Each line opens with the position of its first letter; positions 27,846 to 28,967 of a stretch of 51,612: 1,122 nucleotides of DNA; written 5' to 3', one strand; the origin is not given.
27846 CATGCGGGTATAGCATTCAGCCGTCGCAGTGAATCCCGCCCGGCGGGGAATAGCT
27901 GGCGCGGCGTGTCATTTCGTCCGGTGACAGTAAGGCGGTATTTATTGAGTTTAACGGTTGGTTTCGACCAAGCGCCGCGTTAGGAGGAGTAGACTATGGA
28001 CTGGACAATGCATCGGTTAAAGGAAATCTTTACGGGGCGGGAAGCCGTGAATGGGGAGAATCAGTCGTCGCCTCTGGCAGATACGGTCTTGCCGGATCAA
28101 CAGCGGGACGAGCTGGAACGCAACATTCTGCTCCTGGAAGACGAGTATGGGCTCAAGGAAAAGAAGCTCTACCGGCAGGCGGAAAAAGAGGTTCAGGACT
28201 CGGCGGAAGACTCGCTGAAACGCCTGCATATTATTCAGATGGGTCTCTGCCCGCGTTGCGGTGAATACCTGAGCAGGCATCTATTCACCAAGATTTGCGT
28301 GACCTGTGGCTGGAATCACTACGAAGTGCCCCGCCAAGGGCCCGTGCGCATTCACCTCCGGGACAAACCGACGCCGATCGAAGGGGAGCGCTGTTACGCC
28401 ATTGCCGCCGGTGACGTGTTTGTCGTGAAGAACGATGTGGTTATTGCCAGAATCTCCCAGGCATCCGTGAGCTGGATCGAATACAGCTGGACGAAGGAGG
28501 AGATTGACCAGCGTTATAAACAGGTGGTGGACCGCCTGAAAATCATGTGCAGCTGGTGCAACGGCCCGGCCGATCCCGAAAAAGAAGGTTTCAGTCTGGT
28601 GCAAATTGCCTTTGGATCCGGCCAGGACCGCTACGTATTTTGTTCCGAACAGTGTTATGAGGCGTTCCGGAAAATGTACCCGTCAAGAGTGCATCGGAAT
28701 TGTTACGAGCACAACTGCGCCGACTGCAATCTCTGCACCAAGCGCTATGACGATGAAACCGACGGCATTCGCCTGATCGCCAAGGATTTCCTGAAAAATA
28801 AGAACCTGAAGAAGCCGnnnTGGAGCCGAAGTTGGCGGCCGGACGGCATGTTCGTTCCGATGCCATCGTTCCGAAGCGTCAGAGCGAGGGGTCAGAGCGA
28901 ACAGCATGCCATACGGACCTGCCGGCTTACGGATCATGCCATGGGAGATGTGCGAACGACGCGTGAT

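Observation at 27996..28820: Orphan cytoplasmic protein with three cysteine clusters (zinc ribbon, TRASH-like CxxC...CxxxC, terminal C-x5-C-x2-C-x2-C) inside the exporter operon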

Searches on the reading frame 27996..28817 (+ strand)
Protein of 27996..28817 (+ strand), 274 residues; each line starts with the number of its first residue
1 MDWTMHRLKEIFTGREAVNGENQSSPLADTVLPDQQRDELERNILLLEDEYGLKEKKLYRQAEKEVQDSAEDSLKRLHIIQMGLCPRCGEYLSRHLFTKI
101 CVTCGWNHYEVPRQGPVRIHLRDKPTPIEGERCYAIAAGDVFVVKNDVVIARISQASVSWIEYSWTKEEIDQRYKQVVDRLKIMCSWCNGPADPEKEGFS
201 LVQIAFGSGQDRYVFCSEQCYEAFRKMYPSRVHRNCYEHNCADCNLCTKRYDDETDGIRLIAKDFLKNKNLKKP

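Call 3: search_protein_families(library=pfam, proteins=[window:27996-28817:+], max_evalue=1)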
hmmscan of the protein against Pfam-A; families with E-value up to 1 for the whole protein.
window:27996-28817:+ (274 aa): 1 family
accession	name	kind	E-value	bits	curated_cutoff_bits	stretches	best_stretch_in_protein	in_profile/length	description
PF04945.19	YHS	-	0.0024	18.3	30.3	1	212-226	24-38/47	YHS domain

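Call 4: search_protein_families(library=ncbifam, proteins=[window:27996-28817:+], max_evalue=1)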
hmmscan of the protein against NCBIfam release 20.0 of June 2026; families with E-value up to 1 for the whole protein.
window:27996-28817:+ (274 aa): 1 family
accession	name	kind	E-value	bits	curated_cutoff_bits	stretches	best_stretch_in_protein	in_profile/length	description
NF003214.0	PRK04179.1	equivalog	0.019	14.8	71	1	85-107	20-41/62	50S ribosomal protein L37e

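Call 5: search_solved_structures(query=window:27996-28817:+, max_evalue=10, show_alignments=3)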
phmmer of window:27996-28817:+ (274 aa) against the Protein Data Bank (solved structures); distinct sequences matched with E-value up to 10: 9.
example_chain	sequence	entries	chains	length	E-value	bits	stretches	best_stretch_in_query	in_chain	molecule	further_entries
7oqy_Y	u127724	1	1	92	0.013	18.1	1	83-131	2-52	DNA-directed RNA polymerase, subunit M (RpoM-2)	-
4zb3_A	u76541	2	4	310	0.034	16.7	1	165-219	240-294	Nudix hydrolase 7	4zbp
7r81_l1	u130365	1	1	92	0.14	14.7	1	73-108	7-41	Ribosomal protein L37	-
9e6q_Ad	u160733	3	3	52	0.18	14.3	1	84-109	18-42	Large ribosomal subunit protein eL37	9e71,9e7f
5ngm_AZ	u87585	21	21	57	0.29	13.7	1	76-109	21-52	50S ribosomal protein L32 | Large ribosomal subunit protein bL32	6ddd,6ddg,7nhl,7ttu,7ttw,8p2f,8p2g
7p48_Z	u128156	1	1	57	0.32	13.5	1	76-108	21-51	50S ribosomal protein L32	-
5t7v_LE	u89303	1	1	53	0.39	13.2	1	76-106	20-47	50S ribosomal protein L32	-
6wqn_N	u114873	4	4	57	0.44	13.1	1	76-106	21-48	50S ribosomal protein L32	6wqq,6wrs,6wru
7cbc_A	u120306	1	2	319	0.55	12.8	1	53-103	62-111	De novo designed switch protein caging a hemagglutinin binder (sCageHA267_1S)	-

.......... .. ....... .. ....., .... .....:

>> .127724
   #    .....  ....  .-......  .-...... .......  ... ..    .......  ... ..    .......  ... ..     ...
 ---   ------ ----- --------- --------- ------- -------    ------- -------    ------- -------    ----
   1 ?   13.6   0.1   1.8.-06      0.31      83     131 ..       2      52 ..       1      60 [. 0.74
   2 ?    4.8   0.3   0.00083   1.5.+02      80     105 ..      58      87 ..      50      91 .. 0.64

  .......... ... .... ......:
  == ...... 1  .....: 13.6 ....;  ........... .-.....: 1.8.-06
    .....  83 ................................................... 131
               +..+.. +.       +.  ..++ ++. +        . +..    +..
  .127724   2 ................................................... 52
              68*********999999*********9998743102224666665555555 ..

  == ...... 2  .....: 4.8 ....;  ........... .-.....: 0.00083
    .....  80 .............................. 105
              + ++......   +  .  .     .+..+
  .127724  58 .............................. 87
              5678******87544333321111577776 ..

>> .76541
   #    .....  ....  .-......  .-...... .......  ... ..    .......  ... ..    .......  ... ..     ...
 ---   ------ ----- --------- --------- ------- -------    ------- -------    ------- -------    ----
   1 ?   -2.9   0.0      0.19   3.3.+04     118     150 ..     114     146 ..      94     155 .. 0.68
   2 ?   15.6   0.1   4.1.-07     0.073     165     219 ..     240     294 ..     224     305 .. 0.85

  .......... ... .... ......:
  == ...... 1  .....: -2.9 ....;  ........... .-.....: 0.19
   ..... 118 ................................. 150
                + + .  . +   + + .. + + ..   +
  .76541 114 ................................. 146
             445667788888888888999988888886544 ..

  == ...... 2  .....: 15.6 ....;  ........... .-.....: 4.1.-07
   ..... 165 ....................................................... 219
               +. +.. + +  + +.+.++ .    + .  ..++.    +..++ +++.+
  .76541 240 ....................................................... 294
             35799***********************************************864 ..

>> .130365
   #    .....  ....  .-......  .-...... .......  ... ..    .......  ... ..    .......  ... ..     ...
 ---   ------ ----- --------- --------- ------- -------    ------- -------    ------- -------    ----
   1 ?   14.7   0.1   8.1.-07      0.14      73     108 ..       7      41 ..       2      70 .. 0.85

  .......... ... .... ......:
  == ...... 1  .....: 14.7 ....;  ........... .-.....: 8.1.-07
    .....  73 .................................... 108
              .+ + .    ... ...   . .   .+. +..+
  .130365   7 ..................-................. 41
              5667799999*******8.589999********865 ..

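Call 6: find_homologous_proteins(query=window:27996-28817:+, max_evalue=0.001)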
Query window:27996-28817:+ (274 aa): 186 proteins with E <= 0.001 among 477 candidates; the best 120 are listed.
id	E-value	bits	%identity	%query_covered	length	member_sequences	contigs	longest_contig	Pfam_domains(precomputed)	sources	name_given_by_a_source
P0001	1.6e-189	646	100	100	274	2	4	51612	-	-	-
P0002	1.7e-156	538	82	100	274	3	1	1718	-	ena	-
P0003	2.1e-128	446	69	98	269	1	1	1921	-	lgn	-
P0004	1.0e-127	443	70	97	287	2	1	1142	-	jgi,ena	-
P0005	1.0e-127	443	67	98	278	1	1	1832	-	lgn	-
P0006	2.3e-127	442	67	98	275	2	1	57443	-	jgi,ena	-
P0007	2.9e-126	439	65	99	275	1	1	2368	-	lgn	-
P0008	3.2e-126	439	67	98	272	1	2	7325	-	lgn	-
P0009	3.3e-126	438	69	97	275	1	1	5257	-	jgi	jgi:hypothetical protein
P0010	3.7e-126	438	71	90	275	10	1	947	-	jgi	-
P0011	7.2e-126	437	67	98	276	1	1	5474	-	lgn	-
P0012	8.7e-126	437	67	98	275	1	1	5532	-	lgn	-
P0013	1.1e-125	437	67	97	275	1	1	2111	-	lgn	-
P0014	3.0e-125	435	68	98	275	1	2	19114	-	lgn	-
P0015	6.8e-125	434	66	98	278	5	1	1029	-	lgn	-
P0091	3.9e-95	336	57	87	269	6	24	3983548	-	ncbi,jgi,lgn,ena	jgi:hypothetical protein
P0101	1.3e-93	332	53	89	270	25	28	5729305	-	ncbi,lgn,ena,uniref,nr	ncbi:hypothetical protein [Oligosphaera ethanolica]|uniref:Uncharacterized protein n=1 Tax=Oligospha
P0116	4.2e-91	323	51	88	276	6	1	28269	-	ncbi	-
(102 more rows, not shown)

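Call 11: find_encoding_contigs(protein=P0101, flank=10000, max_places=2)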
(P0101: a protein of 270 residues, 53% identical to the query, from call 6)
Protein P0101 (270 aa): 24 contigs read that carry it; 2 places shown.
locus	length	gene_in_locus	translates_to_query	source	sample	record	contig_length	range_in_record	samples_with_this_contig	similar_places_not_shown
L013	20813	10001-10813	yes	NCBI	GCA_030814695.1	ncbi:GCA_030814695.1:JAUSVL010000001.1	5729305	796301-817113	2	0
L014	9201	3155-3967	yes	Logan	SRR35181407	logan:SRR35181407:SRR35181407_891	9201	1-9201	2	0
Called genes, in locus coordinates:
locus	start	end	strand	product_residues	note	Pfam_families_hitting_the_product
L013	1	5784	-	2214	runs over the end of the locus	-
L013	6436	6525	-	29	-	-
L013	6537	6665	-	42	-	-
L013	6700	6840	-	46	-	-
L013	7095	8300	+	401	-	PF07690:MFS_1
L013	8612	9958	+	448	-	PF02321:OEP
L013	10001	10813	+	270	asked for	-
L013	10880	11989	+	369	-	PF25917:BSH_RND, PF25973:BSH_CzcB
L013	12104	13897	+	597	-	PF00664:ABC_membrane, PF00005:ABC_tran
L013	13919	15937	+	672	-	PF00664:ABC_membrane, PF00005:ABC_tran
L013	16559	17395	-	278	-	PF00753:Lactamase_B (weak), PF12706:Lactamase_B_2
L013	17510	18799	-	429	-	PF10502:Peptidase_S26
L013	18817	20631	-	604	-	PF00009:GTP_EFTU, PF03144:GTP_EFTU_D2, PF00679:EFG_C, PF06421:LepA_C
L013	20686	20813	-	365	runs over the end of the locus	PF03739:LptF_LptG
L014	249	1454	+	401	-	PF07690:MFS_1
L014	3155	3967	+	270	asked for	-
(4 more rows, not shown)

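Call 12: find_encoding_contigs(protein=P0091, flank=10000, max_places=2)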
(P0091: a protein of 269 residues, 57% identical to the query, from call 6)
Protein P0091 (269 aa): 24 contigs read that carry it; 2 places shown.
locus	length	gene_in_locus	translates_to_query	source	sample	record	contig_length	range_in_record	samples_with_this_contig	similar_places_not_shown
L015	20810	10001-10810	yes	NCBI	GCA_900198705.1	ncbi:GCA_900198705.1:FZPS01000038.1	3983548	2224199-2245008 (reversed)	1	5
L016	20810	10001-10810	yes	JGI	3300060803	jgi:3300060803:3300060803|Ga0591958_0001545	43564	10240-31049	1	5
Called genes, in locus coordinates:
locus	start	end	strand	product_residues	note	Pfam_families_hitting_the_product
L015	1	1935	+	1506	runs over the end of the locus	PF17161:DUF5123 (faint), PF22842:Pel9A-like_beta_helix (faint)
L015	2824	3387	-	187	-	PF06452:CBM9_1 (weak)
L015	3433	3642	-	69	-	-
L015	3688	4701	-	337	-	-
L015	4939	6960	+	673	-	-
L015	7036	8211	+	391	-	PF07690:MFS_1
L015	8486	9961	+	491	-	PF02321:OEP (weak)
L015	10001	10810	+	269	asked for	-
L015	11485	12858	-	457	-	-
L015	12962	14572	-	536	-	-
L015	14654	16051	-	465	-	PF12679:ABC2_membrane_2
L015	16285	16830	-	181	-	PF01965:DJ-1_PfpI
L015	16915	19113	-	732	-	PF03629:SASA (weak)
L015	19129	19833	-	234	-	PF10294:Methyltransf_16, PF06325:PrmA (weak)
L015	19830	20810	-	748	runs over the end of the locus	PF16126:DUF4838, PF02837:Glyco_hydro_2_N (weak)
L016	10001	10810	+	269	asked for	-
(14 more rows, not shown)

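Call 13: find_encoding_contigs(protein=P0116, flank=10000, max_places=2)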
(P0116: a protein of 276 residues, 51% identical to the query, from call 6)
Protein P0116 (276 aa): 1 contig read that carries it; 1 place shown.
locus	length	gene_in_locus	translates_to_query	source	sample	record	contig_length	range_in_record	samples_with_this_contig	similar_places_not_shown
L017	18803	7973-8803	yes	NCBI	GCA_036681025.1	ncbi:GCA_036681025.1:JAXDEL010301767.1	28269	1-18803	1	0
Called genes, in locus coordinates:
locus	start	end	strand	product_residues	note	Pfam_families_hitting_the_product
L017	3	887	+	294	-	?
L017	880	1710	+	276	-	PF00005:ABC_tran, PF02463:SMC_N (faint), PF13304:AAA_21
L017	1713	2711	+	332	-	PF01032:FecCD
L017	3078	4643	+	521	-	PF00682:HMGL-like, PF22617:HCS_D2, PF08502:LeuA_dimer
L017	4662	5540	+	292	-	PF08501:Shikimate_dh_N, PF18317:SDH_C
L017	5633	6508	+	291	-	PF06750:A24_N_bact, PF01478:Peptidase_A24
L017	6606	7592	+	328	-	PF00682:HMGL-like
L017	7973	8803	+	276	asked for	-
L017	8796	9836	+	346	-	PF25917:BSH_RND, PF25973:BSH_CzcB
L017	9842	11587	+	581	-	PF00664:ABC_membrane, PF00005:ABC_tran, PF02463:SMC_N (faint)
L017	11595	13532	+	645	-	PF00664:ABC_membrane, PF00005:ABC_tran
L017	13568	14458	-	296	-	PF04055:Radical_SAM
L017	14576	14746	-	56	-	PF00037:Fer4 (weak), PF13237:Fer4_10, PF14697:Fer4_21 (weak), PF12838:Fer4_7, PF13187:Fer4_9, PF12797:Fer4_2 (weak), PF12837:Fer4_6 (weak), PF00037:Fer4, +5 more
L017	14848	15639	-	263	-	PF00149:Metallophos, PF12850:Metallophos_2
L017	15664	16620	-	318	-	-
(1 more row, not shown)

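Call 20: search_protein_representatives(protein=window:27996-28817:+)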
Query: 274 residues. Proteins with E-value up to 0.001 (for the whole library): 45; up to 1e-10: 36; up to 1e-30: 14. The best 45 are listed.
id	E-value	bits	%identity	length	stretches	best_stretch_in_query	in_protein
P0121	5.3e-89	314.7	51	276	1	27-267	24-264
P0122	2.5e-68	246.9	44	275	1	31-261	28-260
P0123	3.3e-53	197.2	57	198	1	129-273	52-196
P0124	2.4e-45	171.5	34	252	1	31-252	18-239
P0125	8.5e-45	169.7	48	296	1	23-177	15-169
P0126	6.0e-44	166.9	37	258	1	29-254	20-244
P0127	1.9e-42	162.0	36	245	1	30-253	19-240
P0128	1.0e-39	153.0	35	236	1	39-251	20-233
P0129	4.0e-38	147.8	61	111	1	174-270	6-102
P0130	9.0e-38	146.6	34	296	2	26-196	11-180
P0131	1.8e-36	142.3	38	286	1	17-194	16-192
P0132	5.6e-34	134.2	32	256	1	50-258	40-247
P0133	1.6e-31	126.1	59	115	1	180-267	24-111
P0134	1.0e-30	123.5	34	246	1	61-253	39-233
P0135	5.7e-29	117.7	57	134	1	179-266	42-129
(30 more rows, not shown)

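Call 22: predict_structure(alignment_id=A1)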
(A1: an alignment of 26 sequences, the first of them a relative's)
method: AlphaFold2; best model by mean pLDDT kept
length: 274 residues; sequences in the alignment: 26
mean_pLDDT: 66.2   pTM: 0.32
mean pLDDT of the five models: 66.2, 65.2, 64.9, 64.2, 62.4
residues with pLDDT >= 90: 16; 70-90: 117; 50-70: 67; < 50: 74
segments of 3 or more residues with pLDDT < 50: 1-29, 230-243, 245-274
pLDDT, mean of each block of 10 residues (from residue 1): 46 38 44 65 63 65 65 71 83 71 75 74 89 80 85 89 78 63 78 83 68 86 74 44 46 37 37 39
secondary structure, 60 per line:
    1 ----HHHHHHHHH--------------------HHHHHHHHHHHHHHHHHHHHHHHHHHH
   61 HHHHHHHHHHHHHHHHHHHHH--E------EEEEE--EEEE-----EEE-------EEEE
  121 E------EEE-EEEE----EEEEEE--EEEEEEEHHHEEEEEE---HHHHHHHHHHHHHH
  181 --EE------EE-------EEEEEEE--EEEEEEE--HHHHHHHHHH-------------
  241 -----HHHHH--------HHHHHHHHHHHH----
elements in order: H5-13 H34-81 E91-95 E98-101 E107-109 E117-121 E128-130 E132-135 E140-145 E148-154 E158-163 H167-180 E200-206 E209-215 H218-227 H246-250 H259-270

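Call 26: fold_search(model_id=the predicted structure, library=pdb)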
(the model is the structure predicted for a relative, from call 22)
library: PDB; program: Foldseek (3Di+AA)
matches with E <= 10: 423; with E <= 0.001: 0
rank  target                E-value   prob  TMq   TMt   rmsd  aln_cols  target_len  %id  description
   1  8bvj_V                1.6e-01  0.99  0.16  0.59   2.7        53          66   19  Hfq-Crc-estA translation repression complex (released 2023-01-25)
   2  7rur_B                1.6e-01  0.99  0.16  0.61   4.4        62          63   13  Crystal structure of the hexadecameric form of Rv3208A (released 2022-08-24)
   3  3hfo_A                1.7e-01  0.99  0.17  0.63   2.5        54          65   17  Crystal Structure of an Hfq protein from Synechocystis sp. (released 2009-07-14)
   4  8br8_LX               1.9e-01  0.87  0.13  0.50  10.0        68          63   19  Giardia ribosome in POST-T state (A1) (released 2023-03-15)
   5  8zlu_B                2.4e-01  0.09  0.12  0.09  24.8       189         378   17  Cryo-EM strcuture of Cas5-HNH Cascade,Conf1 (released 2024-12-04)
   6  6gwk_T                2.5e-01  0.98  0.15  0.52   2.8        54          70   15  The crystal structure of Hfq from Caulobacter crescentus (released 2019-05-22)
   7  3hfo_B                2.9e-01  0.98  0.17  0.62   2.6        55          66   16  Crystal Structure of an Hfq protein from Synechocystis sp. (released 2009-07-14)
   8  1ljo                  2.9e-01  0.97  0.15  0.49   6.2        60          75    8  CRYSTAL STRUCTURE OF AN SM-LIKE PROTEIN (AF-SM2) FROM ARCHAEOGLOBUS FULGIDUS AT 1.95A RESOLUTION (released 2002-07-03)
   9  1loj_C                2.9e-01  0.80  0.13  0.41   6.5        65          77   15  Crystal structure of a Methanobacterial Sm-like archaeal protein (SmAP1) bound to uridine-5'-monophosphate (UMP) (released 2003-03-25)
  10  9nb1_C                2.9e-01  0.51  0.14  0.30   7.8        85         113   15  CRYO-EM STRUCTURE OF human U7 SNRNP WITH MUTANT LSM11 that disrupts contacts with CPSF73 (released 2026-01-21)
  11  2rb6_B                3.0e-01  0.99  0.17  0.76   2.1        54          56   15  X-Ray structure of the protein Q8EI81. Northeast Structural Genomics Consortium target SoR78A (released 2007-10-23)
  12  7oqy_Y                3.2e-01  0.20  0.10  0.28  28.0       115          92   18  Cryo-EM structure of the cellular negative regulator TFS4 bound to the archaeal RNA polymerase (released 2021-08-25)
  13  1n9s_J                3.4e-01  0.96  0.15  0.53   6.3        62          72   13  Crystal structure of yeast SmF in spacegroup P43212 (released 2002-12-13)
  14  6ppq_B                3.4e-01  0.84  0.16  0.40   5.6        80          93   14  Structure of S. pombe Lsm1-7 with RNA, polyuridine with 3' adenosine (released 2020-06-17)
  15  4n0a_D                3.6e-01  0.77  0.16  0.45   7.1        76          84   16  Crystal structure of Lsm2-3-Pat1C complex from Saccharomyces cerevisiae (released 2013-12-04)
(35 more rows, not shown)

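Call 27: search_solved_structures(query=A2, max_evalue=10, show_alignments=4)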
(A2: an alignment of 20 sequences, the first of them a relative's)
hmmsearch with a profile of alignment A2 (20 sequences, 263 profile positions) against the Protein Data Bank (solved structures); distinct sequences matched with E-value up to 10: 15.
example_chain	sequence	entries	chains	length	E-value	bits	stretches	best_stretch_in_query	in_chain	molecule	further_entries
9fhl_Y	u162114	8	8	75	0.022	17.2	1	44-103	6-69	Small ribosomal subunit protein eS31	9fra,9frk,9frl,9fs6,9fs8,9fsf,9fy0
9i5t_4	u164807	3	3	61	0.05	16.1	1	57-109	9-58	Large ribosomal subunit protein bL32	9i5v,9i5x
8hkx_S27A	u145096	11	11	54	0.074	15.5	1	68-102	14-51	30S ribosomal protein S27ae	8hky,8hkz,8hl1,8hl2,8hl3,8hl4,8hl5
7oqy_Y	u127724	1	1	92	0.1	15.1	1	77-106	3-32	DNA-directed RNA polymerase, subunit M (RpoM-2)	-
2inp_A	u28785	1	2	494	0.15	14.5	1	155-219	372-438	Phenol hydroxylase component phN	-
2inn_A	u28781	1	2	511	0.16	14.4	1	155-219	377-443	Phenol hydroxylase component phN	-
3u52_A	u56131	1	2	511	0.16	14.4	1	155-219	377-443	Phenol hydroxylase component phN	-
9e6q_Ad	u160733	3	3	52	0.23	13.9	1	77-102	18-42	Large ribosomal subunit protein eL37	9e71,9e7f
2das_A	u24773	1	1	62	0.23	13.9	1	165-217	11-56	Zinc finger MYM-type protein 5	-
2k4x_A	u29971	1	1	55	0.26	13.7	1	69-107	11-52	30S ribosomal protein S27ae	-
9o17_AF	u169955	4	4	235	0.8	12.1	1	87-145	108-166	Small ribosomal subunit protein eS4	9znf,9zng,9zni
9jg8_C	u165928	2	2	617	0.91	11.9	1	21-84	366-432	Peptidase C39-like domain-containing protein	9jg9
2qkd_A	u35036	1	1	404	1.1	11.6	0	93-111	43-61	Zinc finger protein ZPR1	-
7puo_A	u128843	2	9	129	2.2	10.6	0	36-72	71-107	2-hydroxymuconate tautomerase,Chains: A,B,C,D,E,F,2-hydroxymuconate tautomerase | 2-hydroxymuconate tautomerase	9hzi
2l6y_B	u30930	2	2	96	4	9.8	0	211-256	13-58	LIM domain only 2, linker, LIM domain-binding protein 1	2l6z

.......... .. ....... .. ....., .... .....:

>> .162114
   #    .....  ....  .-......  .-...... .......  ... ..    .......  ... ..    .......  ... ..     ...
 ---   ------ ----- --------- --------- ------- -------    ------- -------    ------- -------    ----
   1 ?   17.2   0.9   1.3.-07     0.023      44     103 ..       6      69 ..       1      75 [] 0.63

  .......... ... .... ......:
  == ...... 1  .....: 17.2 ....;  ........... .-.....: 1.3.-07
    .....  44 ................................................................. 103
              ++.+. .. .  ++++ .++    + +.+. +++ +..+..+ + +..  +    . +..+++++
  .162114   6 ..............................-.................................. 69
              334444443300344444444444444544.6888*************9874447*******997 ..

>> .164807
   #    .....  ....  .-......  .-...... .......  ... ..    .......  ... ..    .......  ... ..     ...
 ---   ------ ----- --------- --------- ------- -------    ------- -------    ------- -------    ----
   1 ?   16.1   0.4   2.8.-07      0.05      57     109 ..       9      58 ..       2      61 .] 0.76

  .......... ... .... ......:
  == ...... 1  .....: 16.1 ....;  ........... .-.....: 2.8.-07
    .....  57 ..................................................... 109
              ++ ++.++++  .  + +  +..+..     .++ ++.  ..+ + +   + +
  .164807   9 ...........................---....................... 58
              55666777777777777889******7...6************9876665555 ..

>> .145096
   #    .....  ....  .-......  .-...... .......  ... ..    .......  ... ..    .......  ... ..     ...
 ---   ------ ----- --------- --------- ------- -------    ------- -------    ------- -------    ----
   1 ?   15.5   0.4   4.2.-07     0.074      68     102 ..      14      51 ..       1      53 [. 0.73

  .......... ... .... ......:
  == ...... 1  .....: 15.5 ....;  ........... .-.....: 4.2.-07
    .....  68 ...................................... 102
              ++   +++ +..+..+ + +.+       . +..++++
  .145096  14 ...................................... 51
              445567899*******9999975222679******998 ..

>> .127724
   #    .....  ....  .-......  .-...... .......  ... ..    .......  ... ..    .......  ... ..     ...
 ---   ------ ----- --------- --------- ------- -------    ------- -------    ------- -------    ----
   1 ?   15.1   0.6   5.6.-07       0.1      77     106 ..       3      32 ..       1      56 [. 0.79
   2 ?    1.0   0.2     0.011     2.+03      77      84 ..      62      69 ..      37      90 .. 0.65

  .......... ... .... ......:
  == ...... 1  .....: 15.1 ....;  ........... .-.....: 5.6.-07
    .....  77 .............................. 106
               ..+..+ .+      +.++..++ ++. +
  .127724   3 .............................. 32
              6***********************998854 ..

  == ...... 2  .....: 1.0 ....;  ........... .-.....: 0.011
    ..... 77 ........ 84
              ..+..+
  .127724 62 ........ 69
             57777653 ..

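Call 28: search_protein_families(library=pfam, alignment_id=A2, max_evalue=1)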
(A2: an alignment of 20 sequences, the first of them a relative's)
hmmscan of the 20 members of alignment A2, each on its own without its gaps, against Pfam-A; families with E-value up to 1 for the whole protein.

A. member 1, P0001 (274 aa): 1 family
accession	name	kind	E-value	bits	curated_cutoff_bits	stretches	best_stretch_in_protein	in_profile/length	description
PF04945.19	YHS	-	0.0024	18.3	30.3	1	212-226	24-38/47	YHS domain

B. families by the number of members that match (of 20 scanned): 47 families (the first 25 are shown)
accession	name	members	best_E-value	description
PF04945.19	YHS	13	0.0024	YHS domain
PF24461.1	DUF7576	8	0.00021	Family of unknown function (DUF7576)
PF01155.25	HypA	8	0.061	Hydrogenase/urease nickel incorporation, metallochaperone, hypA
PF03660.19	PHF5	7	0.01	PHF5-like protein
PF13248.11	Zn_ribbon_3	4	0.0081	zinc-ribbon domain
PF12773.13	DZR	4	0.018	Double zinc ribbon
PF14446.12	Prok-RING_1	4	0.047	Prokaryotic RING finger family 1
PF21302.3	Zn_ribbon_RlmA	3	0.0048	RlmA, N-terminal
PF01783.29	Ribosomal_L32p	3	0.0074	Ribosomal L32p protein family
PF18912.6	DZR_2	3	0.07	Double zinc ribbon domain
PF12172.15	zf-ChsH2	2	0.0011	ChsH2, rubredoxin-like zinc ribbon domain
PF24273.1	TRASH_HVO_1752_C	2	0.0097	HVO_1752, C-terminal TRASH domain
PF24844.1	PolC_DP2_central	2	0.064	DNA polymerase II large subunit DP2, central domain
PF25207.1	DUF7837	2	0.083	Domain of unknown function (DUF7837)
PF24042.1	DUF7351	2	0.16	Domain of unknown function (DUF7351)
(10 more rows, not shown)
